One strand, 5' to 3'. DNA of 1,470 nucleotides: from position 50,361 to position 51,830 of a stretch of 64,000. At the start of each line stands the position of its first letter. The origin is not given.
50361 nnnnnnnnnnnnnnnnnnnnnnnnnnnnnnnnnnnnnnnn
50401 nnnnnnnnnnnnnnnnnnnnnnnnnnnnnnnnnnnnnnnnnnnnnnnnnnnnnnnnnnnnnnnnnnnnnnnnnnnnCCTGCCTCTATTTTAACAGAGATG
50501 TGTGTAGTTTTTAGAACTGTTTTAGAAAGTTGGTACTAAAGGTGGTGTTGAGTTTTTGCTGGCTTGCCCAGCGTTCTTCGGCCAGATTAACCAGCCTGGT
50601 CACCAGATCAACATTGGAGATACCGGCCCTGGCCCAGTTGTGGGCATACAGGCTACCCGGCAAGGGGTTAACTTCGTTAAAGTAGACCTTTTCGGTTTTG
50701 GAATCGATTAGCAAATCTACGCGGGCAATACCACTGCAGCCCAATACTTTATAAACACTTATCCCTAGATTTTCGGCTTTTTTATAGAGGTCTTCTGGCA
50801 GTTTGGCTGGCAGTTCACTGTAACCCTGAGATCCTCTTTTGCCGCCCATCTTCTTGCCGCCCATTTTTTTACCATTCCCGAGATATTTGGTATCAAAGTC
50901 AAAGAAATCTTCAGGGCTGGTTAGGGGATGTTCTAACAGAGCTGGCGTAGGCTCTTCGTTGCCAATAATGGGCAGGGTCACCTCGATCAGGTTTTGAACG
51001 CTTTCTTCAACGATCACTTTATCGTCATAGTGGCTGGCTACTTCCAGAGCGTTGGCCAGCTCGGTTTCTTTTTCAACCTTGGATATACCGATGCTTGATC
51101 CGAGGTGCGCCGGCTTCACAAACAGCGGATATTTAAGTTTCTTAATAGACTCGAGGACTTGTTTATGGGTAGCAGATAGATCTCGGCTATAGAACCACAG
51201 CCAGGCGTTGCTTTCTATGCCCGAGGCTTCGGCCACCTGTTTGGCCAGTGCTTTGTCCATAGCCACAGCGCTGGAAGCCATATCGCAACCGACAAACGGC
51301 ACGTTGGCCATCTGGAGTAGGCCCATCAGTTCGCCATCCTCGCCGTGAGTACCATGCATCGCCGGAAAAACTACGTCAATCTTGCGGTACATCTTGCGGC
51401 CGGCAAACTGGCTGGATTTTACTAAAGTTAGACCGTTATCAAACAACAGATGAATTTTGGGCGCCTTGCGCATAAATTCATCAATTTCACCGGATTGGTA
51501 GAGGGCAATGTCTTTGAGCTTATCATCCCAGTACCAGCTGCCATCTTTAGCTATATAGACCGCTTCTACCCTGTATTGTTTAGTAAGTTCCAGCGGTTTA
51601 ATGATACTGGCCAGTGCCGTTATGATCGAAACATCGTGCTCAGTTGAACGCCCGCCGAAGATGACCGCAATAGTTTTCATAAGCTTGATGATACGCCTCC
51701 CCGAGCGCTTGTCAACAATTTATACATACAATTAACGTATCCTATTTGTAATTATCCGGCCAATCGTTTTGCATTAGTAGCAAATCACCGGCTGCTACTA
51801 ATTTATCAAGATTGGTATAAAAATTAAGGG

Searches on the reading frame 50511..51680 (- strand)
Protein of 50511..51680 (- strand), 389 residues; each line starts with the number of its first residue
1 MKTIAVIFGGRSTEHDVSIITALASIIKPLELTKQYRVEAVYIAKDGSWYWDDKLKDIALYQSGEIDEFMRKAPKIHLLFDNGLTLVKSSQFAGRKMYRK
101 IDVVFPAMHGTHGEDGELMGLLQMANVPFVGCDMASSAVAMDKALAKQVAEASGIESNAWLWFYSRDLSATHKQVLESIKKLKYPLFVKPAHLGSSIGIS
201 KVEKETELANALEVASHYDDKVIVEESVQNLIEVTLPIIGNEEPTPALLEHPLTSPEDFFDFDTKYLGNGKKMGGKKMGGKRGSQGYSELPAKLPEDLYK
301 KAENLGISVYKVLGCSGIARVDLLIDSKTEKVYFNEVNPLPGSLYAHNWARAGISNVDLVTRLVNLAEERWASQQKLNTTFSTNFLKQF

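Call 93: search_protein_families(library=pfam, proteins=[window:50511-51680:-], max_evalue=0.001)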
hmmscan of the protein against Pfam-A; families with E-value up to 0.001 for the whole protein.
window:50511-51680:- (389 aa): 4 families
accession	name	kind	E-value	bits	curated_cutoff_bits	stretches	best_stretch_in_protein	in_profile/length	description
PF07478.18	Dala_Dala_lig_C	-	8.1e-45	153.3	24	1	151-364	3-203/204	D-ala D-ala ligase C-terminus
PF01820.27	Dala_Dala_lig_N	-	4.4e-29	101.9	34.6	1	4-132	2-121/121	D-ala D-ala ligase N-terminus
PF02222.28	ATP-grasp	-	1.5e-09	38.2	27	1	172-239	19-87/179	ATP-grasp domain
PF02786.22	CPSase_L_D2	-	1e-05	25.6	19.8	0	169-239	24-100/211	Carbamoyl-phosphate synthase L chain, ATP binding domain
